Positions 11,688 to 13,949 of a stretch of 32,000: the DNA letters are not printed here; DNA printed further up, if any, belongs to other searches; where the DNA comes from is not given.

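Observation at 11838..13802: Single ORF fusing a NeuA-type CMP-sugar-acid synthetase to a LarA-type nickel-pincer racemase/epimerase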

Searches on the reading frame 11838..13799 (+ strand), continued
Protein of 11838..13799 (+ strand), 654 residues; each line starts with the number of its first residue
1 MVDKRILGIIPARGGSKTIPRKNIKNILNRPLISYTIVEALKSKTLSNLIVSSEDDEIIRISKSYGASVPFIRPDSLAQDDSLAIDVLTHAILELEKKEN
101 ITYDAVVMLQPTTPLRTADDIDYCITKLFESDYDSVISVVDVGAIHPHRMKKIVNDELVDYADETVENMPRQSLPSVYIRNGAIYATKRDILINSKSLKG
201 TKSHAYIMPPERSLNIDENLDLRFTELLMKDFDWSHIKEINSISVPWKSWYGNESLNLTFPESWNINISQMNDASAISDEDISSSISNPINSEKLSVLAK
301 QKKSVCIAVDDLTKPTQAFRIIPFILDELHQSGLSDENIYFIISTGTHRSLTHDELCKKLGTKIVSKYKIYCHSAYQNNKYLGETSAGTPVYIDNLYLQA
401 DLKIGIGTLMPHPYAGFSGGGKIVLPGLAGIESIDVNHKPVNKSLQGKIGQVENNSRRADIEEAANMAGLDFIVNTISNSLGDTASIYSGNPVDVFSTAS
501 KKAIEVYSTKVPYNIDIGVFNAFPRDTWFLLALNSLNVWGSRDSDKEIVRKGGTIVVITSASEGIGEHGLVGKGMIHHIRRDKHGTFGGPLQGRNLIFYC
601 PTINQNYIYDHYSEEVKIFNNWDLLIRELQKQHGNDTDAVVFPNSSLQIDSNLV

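Call 70: list_cluster_members(proteins=[window:11838-13799:+, P0001, P0005, P0018, P0024, P0028])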
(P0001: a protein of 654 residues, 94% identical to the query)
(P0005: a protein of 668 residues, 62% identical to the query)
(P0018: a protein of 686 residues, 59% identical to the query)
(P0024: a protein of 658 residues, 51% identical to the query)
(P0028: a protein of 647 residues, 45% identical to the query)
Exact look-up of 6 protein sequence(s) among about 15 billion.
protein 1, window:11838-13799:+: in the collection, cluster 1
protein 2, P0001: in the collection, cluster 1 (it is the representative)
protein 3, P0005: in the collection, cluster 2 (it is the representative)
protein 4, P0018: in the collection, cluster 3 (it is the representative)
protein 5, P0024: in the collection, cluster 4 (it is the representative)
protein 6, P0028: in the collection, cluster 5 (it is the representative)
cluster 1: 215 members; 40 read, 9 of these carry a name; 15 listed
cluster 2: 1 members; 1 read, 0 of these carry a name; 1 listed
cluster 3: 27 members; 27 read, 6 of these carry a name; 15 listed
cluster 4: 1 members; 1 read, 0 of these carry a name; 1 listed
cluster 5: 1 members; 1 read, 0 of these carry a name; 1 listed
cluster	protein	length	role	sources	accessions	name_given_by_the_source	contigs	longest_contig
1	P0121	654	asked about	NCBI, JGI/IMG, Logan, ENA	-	nickel-dependent lactate racemase/CMP-N-acetylneuraminic acid synthetase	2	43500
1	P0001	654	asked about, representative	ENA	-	-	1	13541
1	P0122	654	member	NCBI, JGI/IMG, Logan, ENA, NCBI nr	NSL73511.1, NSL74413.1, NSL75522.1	MAG: DUF2088 domain-containing protein [Thaumarchaeota archaeon] | nickel-dependent lactate racemase/CMP-N-acetylneuraminic acid synthetase | DUF2088 domain-containing protein [Nitrososphaerota archaeon]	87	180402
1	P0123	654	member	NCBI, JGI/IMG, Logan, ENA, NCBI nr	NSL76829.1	MAG: DUF2088 domain-containing protein [Thaumarchaeota archaeon] | DUF2088 domain-containing protein [Nitrososphaerota archaeon]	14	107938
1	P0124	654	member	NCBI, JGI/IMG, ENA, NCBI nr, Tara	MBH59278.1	MAG: hypothetical protein CMO19_02530 [Thaumarchaeota archaeon] | hypothetical protein [Nitrososphaerota archaeon] | strand:- start:2994 stop:4958 length:1965 start_codon:yes stop_codon:yes ...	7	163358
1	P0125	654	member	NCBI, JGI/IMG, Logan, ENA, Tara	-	strand:+ start:50404 stop:52368 length:1965 start_codon:yes stop_codon:yes ...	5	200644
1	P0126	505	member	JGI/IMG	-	nickel-dependent lactate racemase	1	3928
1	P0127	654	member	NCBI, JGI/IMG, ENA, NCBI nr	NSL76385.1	MAG: DUF2088 domain-containing protein [Thaumarchaeota archaeon] | DUF2088 domain-containing protein [Nitrososphaerota archaeon]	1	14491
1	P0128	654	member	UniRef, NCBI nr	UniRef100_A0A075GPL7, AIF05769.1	N-acylneuraminate cytidylyltransferase (NeuA, CMAS) n=1 Tax=uncultured marine ... | N-acylneuraminate cytidylyltransferase (neuA, CMAS) [uncultured marine thaumarchaeote ...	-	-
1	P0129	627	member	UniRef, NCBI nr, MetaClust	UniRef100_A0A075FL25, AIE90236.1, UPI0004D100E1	N-acylneuraminate cytidylyltransferase (NeuA, CMAS) n=1 Tax=uncultured marine ... | N-acylneuraminate cytidylyltransferase (neuA, CMAS) [uncultured marine thaumarchaeote ... | status=active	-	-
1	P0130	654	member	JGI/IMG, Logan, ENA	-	-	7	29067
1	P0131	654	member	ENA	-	-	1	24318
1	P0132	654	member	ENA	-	-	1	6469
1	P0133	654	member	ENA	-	-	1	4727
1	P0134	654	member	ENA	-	-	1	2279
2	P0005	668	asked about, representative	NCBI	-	-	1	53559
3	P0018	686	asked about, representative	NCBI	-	-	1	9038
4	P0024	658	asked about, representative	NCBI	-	-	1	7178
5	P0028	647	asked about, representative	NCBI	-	-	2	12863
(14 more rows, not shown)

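Call 71: find_encoding_contigs(protein=P0090, flank=10000, max_places=2)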
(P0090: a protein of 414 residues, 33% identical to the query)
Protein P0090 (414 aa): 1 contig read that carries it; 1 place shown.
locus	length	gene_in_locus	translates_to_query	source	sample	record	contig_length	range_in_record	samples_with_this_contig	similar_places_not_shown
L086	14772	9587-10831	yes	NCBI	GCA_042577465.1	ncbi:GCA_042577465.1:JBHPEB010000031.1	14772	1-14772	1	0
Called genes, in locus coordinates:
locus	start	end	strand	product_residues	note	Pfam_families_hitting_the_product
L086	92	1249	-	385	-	-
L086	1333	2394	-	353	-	PF02615:Ldh_2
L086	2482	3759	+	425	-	PF09861:Lar_N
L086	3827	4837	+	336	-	PF24827:AstE_AspA_cat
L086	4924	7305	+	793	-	PF00801:PKD, PF18911:PKD_4, PF22352:K319L-like_PKD (faint), PF18911:PKD_4, PF00801:PKD, PF00496:SBP_bac_5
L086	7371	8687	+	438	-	PF00202:Aminotran_3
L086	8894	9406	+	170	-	PF07155:ECF-ribofla_trS (faint)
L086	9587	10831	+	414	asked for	PF09861:Lar_N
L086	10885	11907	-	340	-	PF24827:AstE_AspA_cat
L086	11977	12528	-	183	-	-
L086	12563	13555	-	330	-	PF24827:AstE_AspA_cat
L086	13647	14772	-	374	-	PF01979:Amidohydro_1, PF07969:Amidohydro_3 (weak)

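Call 72: find_encoding_contigs(protein=P0104, flank=10000, max_places=2)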
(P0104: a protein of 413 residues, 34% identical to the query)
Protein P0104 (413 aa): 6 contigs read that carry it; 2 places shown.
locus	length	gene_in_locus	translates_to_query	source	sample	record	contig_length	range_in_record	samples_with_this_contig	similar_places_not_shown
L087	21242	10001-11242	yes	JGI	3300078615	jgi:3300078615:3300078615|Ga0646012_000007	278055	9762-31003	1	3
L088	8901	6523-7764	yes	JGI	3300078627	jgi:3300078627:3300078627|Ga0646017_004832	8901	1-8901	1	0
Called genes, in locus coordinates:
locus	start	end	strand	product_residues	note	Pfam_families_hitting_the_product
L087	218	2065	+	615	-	PF02730:AFOR_N, PF01314:AFOR_C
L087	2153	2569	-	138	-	-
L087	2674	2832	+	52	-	-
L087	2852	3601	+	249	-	PF00005:ABC_tran, PF13304:AAA_21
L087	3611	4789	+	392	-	PF12679:ABC2_membrane_2, PF12698:ABC2_membrane_3, PF01061:ABC2_membrane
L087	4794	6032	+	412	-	PF12679:ABC2_membrane_2, PF12698:ABC2_membrane_3, PF01061:ABC2_membrane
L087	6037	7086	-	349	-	PF00072:Response_reg, PF13487:HD_5, PF01966:HD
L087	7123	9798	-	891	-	PF08447:PAS_3, PF00989:PAS, PF08448:PAS_4, PF13426:PAS_9, PF00989:PAS, PF08448:PAS_4, PF00512:HisKA, PF02518:HATPase_c, +3 more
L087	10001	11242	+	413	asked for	PF09861:Lar_N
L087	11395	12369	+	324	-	PF20030:bpMoxR, PF00004:AAA, PF07726:AAA_3, PF07728:AAA_5, PF17863:AAA_lid_2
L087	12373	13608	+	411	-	PF01882:DUF58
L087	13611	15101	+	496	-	PF13559:DUF4129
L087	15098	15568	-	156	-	PF00582:Usp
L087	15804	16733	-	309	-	PF00152:tRNA-synt_2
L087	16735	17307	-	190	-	PF08207:EFP_N, PF01132:EFP, PF09285:Elong-fact-P_C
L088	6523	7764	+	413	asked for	PF09861:Lar_N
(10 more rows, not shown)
